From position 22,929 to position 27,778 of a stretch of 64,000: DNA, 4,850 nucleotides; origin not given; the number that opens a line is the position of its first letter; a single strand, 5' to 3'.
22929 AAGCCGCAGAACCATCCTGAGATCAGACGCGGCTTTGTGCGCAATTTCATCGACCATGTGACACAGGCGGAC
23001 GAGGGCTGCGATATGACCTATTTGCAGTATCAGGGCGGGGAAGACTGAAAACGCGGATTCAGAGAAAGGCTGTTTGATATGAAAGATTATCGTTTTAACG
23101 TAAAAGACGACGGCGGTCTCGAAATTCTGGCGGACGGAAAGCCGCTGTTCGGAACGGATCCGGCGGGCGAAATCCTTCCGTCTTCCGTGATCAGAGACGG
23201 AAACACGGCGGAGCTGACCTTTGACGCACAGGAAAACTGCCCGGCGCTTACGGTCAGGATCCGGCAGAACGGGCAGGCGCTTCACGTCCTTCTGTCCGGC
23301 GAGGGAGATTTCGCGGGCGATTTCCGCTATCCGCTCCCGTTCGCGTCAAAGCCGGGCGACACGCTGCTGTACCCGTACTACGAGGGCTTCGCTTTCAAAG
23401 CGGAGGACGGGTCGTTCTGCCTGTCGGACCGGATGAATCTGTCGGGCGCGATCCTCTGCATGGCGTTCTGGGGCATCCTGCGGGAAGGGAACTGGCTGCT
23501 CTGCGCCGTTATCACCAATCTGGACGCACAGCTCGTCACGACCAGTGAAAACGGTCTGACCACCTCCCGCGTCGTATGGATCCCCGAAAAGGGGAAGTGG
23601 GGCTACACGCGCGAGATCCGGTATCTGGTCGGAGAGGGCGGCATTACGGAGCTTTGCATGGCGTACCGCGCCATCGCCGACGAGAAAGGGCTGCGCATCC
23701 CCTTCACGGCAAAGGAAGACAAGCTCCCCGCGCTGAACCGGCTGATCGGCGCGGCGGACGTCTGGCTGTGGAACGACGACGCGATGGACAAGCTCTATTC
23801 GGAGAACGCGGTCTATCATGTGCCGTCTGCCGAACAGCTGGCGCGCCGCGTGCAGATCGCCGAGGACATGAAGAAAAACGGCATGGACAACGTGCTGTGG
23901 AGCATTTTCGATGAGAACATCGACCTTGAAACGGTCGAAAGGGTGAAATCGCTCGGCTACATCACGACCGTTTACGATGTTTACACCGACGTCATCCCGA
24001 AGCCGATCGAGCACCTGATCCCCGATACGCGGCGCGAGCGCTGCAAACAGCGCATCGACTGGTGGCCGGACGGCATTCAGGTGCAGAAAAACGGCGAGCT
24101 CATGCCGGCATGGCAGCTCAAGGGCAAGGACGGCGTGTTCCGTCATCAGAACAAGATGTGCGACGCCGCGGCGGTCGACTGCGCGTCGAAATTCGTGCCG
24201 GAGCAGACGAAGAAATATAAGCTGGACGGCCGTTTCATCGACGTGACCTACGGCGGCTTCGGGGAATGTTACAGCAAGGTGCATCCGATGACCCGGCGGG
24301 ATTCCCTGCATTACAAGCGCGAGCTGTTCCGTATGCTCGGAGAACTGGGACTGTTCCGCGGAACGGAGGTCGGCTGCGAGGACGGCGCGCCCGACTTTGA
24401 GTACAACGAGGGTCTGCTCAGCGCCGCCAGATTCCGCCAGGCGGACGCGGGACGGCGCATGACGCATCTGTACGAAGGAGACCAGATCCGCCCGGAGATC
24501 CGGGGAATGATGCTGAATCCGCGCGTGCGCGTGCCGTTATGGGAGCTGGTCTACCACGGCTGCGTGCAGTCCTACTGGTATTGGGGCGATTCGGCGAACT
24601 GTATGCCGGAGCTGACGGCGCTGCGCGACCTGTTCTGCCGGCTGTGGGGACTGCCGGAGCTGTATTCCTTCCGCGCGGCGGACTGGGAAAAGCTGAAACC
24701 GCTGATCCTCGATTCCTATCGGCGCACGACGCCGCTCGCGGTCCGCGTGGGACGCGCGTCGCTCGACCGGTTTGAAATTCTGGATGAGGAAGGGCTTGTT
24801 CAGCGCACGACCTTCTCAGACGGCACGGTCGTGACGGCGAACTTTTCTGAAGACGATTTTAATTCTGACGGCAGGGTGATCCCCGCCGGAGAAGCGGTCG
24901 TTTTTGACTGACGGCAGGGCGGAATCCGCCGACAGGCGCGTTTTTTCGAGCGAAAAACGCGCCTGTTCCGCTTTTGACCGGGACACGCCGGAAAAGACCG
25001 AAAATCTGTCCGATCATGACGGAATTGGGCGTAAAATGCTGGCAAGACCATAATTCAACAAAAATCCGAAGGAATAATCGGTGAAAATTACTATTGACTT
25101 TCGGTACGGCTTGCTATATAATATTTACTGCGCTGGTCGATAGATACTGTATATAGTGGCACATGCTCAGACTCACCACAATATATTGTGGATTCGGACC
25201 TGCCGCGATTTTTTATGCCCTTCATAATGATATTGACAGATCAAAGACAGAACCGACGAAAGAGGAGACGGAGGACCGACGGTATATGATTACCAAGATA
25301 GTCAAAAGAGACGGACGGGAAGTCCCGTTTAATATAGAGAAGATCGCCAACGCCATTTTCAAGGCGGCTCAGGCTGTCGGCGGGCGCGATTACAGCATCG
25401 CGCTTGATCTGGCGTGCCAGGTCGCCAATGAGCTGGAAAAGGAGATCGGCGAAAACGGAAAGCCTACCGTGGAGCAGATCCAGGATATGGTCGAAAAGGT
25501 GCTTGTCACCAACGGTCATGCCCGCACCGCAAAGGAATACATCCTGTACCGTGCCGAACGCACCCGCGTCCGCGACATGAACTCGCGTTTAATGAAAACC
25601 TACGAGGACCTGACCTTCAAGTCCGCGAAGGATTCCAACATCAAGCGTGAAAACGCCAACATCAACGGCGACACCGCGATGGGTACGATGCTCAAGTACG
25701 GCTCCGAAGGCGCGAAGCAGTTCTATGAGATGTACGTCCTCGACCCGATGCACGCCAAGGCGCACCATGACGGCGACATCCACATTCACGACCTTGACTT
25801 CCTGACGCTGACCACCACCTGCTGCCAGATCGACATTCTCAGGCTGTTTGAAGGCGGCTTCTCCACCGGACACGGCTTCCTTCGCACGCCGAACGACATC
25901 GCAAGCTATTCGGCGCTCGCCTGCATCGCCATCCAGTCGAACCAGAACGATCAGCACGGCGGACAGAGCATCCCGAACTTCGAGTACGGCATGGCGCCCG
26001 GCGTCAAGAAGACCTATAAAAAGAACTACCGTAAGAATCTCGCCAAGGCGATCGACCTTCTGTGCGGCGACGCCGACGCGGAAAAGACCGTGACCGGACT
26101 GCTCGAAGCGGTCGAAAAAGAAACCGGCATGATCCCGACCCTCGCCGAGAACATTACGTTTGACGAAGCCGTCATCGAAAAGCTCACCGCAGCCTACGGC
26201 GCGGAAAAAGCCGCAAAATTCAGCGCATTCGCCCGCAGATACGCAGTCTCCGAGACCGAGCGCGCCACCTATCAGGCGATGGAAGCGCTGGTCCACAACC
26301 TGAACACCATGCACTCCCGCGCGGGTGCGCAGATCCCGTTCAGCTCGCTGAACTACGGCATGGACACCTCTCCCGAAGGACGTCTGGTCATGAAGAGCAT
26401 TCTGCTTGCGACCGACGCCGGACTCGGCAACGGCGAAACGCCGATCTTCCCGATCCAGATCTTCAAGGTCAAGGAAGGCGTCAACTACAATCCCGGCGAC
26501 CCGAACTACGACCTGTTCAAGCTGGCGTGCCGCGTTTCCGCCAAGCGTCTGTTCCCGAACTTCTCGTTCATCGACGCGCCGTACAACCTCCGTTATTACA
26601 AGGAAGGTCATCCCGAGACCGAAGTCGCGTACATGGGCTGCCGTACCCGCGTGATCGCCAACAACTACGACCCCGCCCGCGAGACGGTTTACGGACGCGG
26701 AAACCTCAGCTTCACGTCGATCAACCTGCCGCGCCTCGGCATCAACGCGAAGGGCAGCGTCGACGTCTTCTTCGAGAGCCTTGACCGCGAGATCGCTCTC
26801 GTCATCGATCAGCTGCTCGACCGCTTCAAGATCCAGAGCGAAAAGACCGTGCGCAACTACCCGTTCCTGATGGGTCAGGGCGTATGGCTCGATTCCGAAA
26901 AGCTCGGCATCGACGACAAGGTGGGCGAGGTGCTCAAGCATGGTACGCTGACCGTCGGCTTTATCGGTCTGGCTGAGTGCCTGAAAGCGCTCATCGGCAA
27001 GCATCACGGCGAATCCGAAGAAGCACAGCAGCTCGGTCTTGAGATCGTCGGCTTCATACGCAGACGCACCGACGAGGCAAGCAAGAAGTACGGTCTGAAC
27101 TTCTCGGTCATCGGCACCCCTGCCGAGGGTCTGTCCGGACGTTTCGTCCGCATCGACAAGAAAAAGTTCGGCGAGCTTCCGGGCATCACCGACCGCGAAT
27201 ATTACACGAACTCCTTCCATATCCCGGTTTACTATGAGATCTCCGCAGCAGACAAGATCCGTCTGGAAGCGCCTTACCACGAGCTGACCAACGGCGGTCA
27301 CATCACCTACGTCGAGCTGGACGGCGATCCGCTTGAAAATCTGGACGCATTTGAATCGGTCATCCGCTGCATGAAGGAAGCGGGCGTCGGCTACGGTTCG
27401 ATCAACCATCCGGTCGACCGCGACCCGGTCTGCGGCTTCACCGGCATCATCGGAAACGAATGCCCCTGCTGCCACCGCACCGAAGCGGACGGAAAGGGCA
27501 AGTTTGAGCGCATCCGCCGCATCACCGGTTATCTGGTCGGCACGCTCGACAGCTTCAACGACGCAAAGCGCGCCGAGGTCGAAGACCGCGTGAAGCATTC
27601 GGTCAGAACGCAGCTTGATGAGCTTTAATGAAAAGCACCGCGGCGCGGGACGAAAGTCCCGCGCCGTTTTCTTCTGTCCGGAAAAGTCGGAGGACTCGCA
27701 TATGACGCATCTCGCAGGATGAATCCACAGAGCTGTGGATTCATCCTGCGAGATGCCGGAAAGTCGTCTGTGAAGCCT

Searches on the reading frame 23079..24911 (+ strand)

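Call 41: search_protein_families(library=pfam, proteins=[window:23079-24911:+], max_evalue=0.00001)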
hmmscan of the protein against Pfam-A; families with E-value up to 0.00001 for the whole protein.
window:23079-24911:+ (610 aa): 1 family
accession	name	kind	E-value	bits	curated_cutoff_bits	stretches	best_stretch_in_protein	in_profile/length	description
PF11308.14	Glyco_hydro_129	-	8.9e-16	58.3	25.6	1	466-578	212-324/324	Glycosyl hydrolases related to GH101 family, GH129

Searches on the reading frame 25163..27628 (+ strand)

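Call 41: search_protein_families(library=pfam, proteins=[window:25163-27628:+], max_evalue=0.00001)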
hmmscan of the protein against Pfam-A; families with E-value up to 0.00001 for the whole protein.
window:25163-27628:+ (821 aa): 2 families
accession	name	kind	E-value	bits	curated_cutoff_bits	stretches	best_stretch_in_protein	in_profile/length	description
PF13597.11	NRDD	-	9.4e-204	678.6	26.2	1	163-812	1-562/562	Anaerobic ribonucleoside-triphosphate reductase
PF03477.21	ATP-cone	-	1.5e-23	83.6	25.8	1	45-134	2-87/88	ATP cone domain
